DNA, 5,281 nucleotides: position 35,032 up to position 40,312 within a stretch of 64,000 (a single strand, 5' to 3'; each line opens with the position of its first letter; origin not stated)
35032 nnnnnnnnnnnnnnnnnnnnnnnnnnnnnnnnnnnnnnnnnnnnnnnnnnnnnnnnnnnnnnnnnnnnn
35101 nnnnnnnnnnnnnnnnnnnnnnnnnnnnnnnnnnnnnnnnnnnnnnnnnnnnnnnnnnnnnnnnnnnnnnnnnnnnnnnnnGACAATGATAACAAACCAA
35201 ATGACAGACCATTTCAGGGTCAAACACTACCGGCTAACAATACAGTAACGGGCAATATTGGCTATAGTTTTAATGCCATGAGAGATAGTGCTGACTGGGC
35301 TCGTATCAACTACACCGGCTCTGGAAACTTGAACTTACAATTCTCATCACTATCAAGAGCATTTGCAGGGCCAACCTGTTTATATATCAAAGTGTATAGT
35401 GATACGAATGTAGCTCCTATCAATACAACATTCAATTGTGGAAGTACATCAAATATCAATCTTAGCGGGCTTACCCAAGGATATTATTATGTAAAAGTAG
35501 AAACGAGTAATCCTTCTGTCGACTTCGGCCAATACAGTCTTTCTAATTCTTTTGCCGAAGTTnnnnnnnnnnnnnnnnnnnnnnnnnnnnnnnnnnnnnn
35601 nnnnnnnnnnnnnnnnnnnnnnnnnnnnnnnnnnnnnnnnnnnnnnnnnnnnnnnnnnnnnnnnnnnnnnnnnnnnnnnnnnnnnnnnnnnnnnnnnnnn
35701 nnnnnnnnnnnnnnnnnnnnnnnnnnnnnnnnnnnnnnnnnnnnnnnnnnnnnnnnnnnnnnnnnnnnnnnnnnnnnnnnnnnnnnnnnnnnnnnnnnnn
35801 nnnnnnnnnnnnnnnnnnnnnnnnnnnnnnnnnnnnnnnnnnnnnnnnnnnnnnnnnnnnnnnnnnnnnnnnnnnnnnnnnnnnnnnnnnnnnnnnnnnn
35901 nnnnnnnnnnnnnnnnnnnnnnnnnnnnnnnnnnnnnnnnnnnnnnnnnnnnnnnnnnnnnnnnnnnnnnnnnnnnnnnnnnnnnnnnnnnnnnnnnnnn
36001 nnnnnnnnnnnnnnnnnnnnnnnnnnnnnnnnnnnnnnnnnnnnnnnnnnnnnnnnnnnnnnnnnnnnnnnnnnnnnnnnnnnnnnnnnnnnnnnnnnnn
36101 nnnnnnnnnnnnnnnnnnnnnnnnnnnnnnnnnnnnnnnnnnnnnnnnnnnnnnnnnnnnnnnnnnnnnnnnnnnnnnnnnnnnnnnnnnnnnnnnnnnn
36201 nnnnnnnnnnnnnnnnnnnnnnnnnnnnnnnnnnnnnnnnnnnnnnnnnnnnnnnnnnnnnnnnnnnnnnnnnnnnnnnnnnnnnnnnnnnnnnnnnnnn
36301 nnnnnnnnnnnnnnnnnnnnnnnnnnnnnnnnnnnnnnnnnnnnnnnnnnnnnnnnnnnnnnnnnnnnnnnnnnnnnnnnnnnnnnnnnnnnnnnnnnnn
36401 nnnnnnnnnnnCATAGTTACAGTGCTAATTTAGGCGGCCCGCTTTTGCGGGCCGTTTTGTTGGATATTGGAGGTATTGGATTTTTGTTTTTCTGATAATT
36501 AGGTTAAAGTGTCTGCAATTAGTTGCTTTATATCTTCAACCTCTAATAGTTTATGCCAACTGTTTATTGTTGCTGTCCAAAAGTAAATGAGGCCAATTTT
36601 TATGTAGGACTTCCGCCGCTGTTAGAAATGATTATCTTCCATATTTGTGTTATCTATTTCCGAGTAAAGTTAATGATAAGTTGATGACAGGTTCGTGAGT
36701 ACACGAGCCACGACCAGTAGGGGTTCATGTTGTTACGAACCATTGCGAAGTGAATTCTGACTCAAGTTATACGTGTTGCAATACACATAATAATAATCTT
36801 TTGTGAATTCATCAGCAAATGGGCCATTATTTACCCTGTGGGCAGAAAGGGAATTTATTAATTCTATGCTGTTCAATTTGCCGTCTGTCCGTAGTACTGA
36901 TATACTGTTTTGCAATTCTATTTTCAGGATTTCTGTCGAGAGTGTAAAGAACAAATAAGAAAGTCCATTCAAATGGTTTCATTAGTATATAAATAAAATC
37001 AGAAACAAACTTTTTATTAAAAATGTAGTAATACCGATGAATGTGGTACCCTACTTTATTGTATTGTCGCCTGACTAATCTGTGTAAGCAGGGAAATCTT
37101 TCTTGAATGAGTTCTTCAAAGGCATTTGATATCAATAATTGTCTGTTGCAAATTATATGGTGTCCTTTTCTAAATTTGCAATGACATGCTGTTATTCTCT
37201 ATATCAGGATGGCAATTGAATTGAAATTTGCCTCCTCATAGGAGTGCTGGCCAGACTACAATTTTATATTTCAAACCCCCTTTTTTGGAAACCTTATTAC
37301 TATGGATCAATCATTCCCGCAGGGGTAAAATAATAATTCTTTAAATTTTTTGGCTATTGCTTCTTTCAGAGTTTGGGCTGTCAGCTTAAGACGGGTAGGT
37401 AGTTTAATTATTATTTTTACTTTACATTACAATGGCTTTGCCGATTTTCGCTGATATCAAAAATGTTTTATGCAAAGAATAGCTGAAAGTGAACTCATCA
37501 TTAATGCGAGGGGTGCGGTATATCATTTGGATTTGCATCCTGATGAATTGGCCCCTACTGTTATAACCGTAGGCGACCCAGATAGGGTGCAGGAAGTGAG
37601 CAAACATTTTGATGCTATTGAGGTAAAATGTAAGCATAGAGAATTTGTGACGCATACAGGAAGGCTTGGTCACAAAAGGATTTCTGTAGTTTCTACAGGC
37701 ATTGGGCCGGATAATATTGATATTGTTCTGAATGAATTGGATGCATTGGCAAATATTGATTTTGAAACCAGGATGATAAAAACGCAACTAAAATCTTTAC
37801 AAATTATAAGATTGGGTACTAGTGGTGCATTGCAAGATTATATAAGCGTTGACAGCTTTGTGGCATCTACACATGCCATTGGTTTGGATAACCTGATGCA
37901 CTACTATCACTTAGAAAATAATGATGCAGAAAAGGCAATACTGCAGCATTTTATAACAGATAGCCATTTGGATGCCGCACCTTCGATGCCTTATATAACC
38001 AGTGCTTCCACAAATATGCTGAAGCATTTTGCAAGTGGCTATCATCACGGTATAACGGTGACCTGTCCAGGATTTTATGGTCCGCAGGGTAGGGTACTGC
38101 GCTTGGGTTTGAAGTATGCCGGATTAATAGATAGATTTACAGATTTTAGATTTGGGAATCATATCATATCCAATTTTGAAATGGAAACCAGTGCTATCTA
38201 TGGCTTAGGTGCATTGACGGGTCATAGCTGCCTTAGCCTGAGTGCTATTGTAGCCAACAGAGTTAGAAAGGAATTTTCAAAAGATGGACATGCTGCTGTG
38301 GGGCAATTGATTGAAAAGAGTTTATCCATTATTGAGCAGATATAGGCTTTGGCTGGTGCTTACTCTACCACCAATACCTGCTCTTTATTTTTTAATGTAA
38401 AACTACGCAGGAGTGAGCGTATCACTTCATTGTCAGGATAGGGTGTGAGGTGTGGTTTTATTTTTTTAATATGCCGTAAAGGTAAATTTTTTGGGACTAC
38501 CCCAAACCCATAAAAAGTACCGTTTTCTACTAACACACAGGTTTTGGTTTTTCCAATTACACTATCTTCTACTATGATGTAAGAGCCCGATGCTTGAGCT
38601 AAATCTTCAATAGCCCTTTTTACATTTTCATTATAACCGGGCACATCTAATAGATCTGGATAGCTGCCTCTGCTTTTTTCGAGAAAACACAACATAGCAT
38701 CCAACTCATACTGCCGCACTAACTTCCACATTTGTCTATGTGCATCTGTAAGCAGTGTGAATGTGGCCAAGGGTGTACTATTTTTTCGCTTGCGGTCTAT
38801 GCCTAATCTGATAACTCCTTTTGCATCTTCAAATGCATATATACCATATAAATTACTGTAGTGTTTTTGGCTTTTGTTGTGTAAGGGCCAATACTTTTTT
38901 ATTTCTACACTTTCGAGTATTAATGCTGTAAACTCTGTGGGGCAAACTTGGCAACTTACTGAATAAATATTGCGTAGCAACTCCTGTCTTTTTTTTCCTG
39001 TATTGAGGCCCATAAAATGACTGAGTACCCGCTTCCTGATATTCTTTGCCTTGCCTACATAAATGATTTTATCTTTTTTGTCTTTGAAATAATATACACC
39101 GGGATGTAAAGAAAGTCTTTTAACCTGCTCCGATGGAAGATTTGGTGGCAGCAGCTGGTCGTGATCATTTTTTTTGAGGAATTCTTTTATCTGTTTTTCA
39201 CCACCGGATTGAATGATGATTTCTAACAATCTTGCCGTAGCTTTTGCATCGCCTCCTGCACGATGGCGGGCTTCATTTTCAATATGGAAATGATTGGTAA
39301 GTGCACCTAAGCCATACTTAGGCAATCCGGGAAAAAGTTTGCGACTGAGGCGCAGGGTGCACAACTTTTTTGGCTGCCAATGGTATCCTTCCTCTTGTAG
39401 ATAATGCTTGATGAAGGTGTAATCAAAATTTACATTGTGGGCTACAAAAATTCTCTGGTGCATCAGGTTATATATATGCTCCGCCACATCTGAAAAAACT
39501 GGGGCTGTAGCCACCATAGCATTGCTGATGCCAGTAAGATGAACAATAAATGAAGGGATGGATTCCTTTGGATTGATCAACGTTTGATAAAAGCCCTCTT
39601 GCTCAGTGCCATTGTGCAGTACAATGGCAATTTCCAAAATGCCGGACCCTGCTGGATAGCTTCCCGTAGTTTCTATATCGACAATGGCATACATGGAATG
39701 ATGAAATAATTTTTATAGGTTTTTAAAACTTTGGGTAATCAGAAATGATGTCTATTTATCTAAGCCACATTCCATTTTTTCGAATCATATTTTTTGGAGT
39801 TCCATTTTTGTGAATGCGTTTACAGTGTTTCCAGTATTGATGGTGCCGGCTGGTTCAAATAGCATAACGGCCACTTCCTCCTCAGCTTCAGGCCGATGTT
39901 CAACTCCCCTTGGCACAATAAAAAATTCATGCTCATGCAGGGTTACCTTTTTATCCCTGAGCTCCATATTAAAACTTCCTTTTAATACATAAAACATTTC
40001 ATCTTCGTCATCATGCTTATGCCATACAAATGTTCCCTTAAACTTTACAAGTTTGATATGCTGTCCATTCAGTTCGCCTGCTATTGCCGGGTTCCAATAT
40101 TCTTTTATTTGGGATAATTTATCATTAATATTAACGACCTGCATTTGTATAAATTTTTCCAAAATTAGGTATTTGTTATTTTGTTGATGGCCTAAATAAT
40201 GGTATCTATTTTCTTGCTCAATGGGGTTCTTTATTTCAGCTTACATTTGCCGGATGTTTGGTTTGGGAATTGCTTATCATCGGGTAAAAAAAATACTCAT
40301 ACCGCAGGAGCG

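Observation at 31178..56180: Two paralogous cassettes, each a two-component system divergent from a multi-PPC-domain / Fn3 / T9SS-CTD protein: candidate undescribed signal-controlled secreted system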

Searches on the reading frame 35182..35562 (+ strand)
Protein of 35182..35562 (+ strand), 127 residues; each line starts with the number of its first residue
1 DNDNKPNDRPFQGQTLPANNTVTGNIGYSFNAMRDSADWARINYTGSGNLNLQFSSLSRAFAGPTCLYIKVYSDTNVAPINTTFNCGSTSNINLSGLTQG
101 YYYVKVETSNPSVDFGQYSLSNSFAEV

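Call 13: search_protein_families(library=pfam, proteins=[window:35182-35562:+], max_evalue=10)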
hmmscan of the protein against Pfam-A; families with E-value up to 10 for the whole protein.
seq(127 aa): 1 family
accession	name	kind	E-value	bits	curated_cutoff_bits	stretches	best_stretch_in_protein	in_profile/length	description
PF18962.6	Por_Secre_tail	-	0.0015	19.2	27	1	80-110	34-66/75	Secretion system C-terminal sorting domain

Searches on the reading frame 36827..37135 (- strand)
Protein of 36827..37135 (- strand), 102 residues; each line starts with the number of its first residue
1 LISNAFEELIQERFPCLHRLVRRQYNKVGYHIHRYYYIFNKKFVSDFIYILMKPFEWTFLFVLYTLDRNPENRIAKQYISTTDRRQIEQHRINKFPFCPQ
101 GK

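Call 73: search_protein_families(library=pfam, proteins=[window:36827-37135:-], max_evalue=0.0001)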
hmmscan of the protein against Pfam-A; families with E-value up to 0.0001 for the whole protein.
window:36827-37135:- (102 aa): 1 family
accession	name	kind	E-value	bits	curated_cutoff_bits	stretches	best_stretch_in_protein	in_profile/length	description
PF23543.1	DUF6688_C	-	1.3e-26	93.4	25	1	1-79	37-112/112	DUF6688 C-terminal domain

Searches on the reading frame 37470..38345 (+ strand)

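Call 10: search_protein_families(library=pfam, proteins=[window:37470-38345:+], max_evalue=0.001)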
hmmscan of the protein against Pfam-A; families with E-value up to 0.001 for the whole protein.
window:37470-38345:+ (291 aa): 1 family
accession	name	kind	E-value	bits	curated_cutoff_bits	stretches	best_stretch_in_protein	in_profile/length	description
PF01048.26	PNP_UDP_1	-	9.8e-25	87.7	25.1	1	30-269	2-213/233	Phosphorylase superfamily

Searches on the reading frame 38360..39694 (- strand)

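Call 10: search_protein_families(library=pfam, proteins=[window:38360-39694:-], max_evalue=0.001)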
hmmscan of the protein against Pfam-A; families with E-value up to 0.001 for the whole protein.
window:38360-39694:- (444 aa): 2 families
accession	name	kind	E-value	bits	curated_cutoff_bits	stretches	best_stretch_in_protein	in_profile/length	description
PF00929.31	RNase_T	-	8e-32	111.5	24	1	4-157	2-164/164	Exonuclease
PF01541.30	GIY-YIG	-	4.7e-10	40.1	22.6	1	198-270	2-74/78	GIY-YIG catalytic domain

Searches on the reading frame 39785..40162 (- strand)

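Call 10: search_protein_families(library=pfam, proteins=[window:39785-40162:-], max_evalue=0.001)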
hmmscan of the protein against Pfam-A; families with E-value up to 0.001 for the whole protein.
window:39785-40162:- (125 aa): 2 families
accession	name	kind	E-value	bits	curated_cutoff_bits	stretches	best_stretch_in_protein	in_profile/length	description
PF07883.17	Cupin_2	-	1.1e-13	51.2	27.2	1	43-101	9-66/70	Cupin domain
PF12973.13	Cupin_7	-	0.00041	20.6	27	1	30-102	29-98/105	ChrR Cupin-like domain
